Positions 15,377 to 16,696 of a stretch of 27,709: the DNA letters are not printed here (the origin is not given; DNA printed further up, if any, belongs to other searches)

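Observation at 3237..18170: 16-gene operon that looks like a complete ester capture, import, activation and cleavage route, possibly for PHA/3-hydroxyacyl esters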

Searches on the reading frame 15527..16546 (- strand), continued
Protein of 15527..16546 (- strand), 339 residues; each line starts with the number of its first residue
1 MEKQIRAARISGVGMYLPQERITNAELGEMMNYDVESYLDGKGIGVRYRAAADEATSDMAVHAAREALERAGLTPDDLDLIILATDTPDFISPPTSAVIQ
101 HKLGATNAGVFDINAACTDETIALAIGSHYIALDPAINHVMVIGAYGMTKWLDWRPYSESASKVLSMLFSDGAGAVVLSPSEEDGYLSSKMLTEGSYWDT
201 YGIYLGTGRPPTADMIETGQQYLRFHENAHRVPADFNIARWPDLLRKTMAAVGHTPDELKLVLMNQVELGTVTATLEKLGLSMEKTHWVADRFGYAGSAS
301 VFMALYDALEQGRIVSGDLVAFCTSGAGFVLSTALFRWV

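Call 31: find_encoding_contigs(protein=P0103, flank=10000, max_places=1)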
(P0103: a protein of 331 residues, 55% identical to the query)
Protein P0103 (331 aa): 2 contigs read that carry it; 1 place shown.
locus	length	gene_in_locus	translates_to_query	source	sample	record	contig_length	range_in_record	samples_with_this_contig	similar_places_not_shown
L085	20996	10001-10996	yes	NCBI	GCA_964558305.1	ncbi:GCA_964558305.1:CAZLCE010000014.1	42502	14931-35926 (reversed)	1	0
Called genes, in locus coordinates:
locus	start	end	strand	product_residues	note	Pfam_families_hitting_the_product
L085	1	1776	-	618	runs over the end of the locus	PF03403:PAF-AH_p_II (faint), PF12740:PETase, PF24421:Ig_J (faint), PF17957:Big_7 (faint), PF19077:Big_13 (weak)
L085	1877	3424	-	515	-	PF13360:PQQ_2, PF13570:Beta-prop_ACSF4, PF25210:Kelch_FKB95 (faint), PF13360:PQQ_2, PF01011:PQQ (weak), PF13570:Beta-prop_ACSF4, PF13360:PQQ_2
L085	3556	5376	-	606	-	PF13433:Peripla_BP_5, PF13458:Peripla_BP_6, PF18998:Flg_new_2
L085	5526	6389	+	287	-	PF02653:BPD_transp_2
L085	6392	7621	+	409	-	PF02653:BPD_transp_2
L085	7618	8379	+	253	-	PF00005:ABC_tran, PF12399:BCA_ABC_TP_C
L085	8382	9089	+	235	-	PF00005:ABC_tran, PF13304:AAA_21 (weak)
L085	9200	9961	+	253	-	PF00561:Abhydrolase_1, PF12146:Hydrolase_4, PF12697:Abhydrolase_6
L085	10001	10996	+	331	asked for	PF08545:ACP_syn_III, PF08541:ACP_syn_III_C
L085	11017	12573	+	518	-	PF00501:AMP-binding, PF13193:AMP-binding_C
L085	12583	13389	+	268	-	PF00561:Abhydrolase_1, PF12146:Hydrolase_4, PF12697:Abhydrolase_6, PF03096:Ndr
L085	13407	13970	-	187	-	PF01575:MaoC_dehydratas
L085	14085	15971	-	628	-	PF22612:GH113, PF07705:CARDB, PF00404:Dockerin_1 (weak)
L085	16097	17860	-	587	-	PF04675:DNA_ligase_A_N, PF01068:DNA_ligase_A_M, PF09414:RNA_ligase (weak), PF04679:DNA_ligase_A_C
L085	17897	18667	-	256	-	PF02633:Creatininase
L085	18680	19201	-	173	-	PF00881:Nitroreductase, PF14512:TM1586_NiRdase (weak)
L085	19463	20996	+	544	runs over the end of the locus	PF00528:BPD_transp_1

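Call 32: find_encoding_contigs(protein=P0041, flank=10000, max_places=1)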
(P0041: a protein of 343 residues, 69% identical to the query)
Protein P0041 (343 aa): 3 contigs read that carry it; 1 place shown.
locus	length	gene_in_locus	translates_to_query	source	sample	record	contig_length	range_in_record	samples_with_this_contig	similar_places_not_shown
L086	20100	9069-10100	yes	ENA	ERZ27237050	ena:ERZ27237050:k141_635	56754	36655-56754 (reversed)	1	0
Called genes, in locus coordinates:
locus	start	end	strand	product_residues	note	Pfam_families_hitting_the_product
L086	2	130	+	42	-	?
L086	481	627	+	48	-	PF04945:YHS, PF24273:TRASH_HVO_1752_C, PF08394:Arc_trans_TRASH (faint)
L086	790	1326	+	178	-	-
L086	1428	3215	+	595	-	PF19864:Radical_SAM_N2, PF04055:Radical_SAM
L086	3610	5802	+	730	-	PF22148:Fervidolysin_NPro-like (weak), PF00082:Peptidase_S8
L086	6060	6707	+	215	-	PF10105:DUF2344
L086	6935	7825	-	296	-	-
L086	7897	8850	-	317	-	PF20020:DUF6431, PF01555:N6_N4_Mtase (weak)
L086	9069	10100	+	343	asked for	PF08545:ACP_syn_III, PF08541:ACP_syn_III_C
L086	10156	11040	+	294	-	PF01575:MaoC_dehydratas, PF13452:FAS1_DH_region (faint)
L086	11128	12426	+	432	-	PF13433:Peripla_BP_5, PF13458:Peripla_BP_6, PF01094:ANF_receptor (weak)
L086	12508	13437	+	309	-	PF02653:BPD_transp_2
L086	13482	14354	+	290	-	PF02653:BPD_transp_2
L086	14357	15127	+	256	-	PF00005:ABC_tran, PF12399:BCA_ABC_TP_C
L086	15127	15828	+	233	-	PF13476:AAA_23 (faint), PF00005:ABC_tran, PF13304:AAA_21 (faint)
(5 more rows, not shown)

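Call 51: search_protein_families(library=pfam, proteins=[L019:7901-8965:+, L019:17846-19150:+, L023:14948-15973:+, L023:15977-16396:+, L018:13381-13944:-, L018:1975-3516:-, L060:6158-6814:+, L018:14344-15174:+, L019:11707-13320:+, L023:2332-3747:+], max_evalue=0.0001)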
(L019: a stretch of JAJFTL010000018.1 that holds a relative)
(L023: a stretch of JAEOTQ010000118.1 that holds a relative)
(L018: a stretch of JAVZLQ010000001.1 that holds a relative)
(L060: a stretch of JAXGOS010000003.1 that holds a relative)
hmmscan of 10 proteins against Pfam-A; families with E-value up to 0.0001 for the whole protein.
L019:7901-8965:+ (354 aa): 3 families
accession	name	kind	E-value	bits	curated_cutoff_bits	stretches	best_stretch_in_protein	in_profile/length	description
PF00561.26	Abhydrolase_1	-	3.2e-21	76.5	25.8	1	35-138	2-106/245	alpha/beta hydrolase fold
PF12697.13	Abhydrolase_6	-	2.7e-17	64.6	26.3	1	36-342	1-214/217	Alpha/beta hydrolase family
PF12146.15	Hydrolase_4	-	2.9e-10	40.3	27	1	36-135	7-110/239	Serine aminopeptidase, S33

L019:17846-19150:+ (434 aa): 2 families
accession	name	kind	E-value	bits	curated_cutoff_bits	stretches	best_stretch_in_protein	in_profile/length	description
PF13336.12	AcetylCoA_hyd_C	-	4.9e-61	205.6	23.7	1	275-428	1-154/154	Acetyl-CoA hydrolase/transferase C-terminal domain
PF02550.21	AcetylCoA_hydro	-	5.5e-10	40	24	1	4-183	2-190/198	Acetyl-CoA hydrolase/transferase N-terminal domain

L023:14948-15973:+ (341 aa): 3 families
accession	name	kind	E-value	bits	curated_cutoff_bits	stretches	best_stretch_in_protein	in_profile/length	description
PF08541.16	ACP_syn_III_C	-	3.4e-18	66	26.6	1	249-338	1-90/90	3-Oxoacyl-[acyl-carrier-protein (ACP)] synthase III C terminal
PF08545.16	ACP_syn_III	-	2.9e-11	43.6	24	1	111-191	1-79/80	3-Oxoacyl-[acyl-carrier-protein (ACP)] synthase III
PF00108.29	Thiolase_N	-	6e-06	26.3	26.4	1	55-148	24-114/260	Thiolase, N-terminal domain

L023:15977-16396:+ (139 aa): 2 families
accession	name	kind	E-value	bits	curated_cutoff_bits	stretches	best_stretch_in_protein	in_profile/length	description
PF01575.25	MaoC_dehydratas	-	9.6e-28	96.7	27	1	13-114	9-111/123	MaoC like domain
PF13452.11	FAS1_DH_region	-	4.5e-11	43.4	22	1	20-129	12-130/132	FAS1-like, dehydratase domain region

L018:13381-13944:- (187 aa): 1 family
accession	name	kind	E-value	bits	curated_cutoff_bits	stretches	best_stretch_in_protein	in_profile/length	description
PF01575.25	MaoC_dehydratas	-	1.2e-18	67.3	27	1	48-140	15-104/123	MaoC like domain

L018:1975-3516:- (513 aa): 4 families
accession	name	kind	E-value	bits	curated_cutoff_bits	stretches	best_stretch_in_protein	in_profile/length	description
PF13360.13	PQQ_2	-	2.8e-66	224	27.6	4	204-304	3-103/233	Outer membrane protein assembly factor BamB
PF13570.13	Beta-prop_ACSF4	-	6.7e-61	206.9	133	2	235-393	62-218/329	Beta-alanine-activating enzyme, beta-propeller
PF01011.28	PQQ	-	3.8e-38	132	26.7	2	186-223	49-86/595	Glucose/ethanol/alcohol dehydrogenase, beta-propeller domain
PF14435.11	SUKH-4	-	1.9e-05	25.3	25.5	0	181-225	66-109/179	SUKH-4 immunity protein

L060:6158-6814:+ (218 aa): 1 family
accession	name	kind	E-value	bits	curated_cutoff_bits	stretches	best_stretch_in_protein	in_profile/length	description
PF06283.17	ThuA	-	3.7e-44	151.9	33.4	1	5-213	2-209/209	Trehalose utilisation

L018:14344-15174:+ (276 aa): 1 family
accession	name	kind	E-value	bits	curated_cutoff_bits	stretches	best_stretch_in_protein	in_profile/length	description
PF16795.10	Phage_integr_3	-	3.7e-09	37.1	27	1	97-259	3-152/161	Archaeal phage integrase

L019:11707-13320:+ (537 aa): 4 families
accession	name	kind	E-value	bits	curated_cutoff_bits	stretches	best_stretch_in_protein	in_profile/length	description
PF13458.12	Peripla_BP_6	-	1.5e-67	229.2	31.7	1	179-521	2-340/343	Periplasmic binding protein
PF07833.16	Cu_amine_oxidN1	-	3e-38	130.5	24.2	1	56-163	1-108/108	Copper amine oxidase N-terminal domain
PF01094.35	ANF_receptor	-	1.5e-22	80.6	25.4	1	206-476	10-295/353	Receptor family ligand binding region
PF13433.12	Peripla_BP_5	-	2.4e-09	37.2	27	1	181-477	3-297/363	Periplasmic binding protein domain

L023:2332-3747:+ (471 aa): 2 families
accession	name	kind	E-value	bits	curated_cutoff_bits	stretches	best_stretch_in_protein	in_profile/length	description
PF13458.12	Peripla_BP_6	-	1.7e-33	117.2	31.7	1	37-400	1-341/343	Periplasmic binding protein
PF13433.12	Peripla_BP_5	-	1.3e-09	38.1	27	1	38-400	1-339/363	Periplasmic binding protein domain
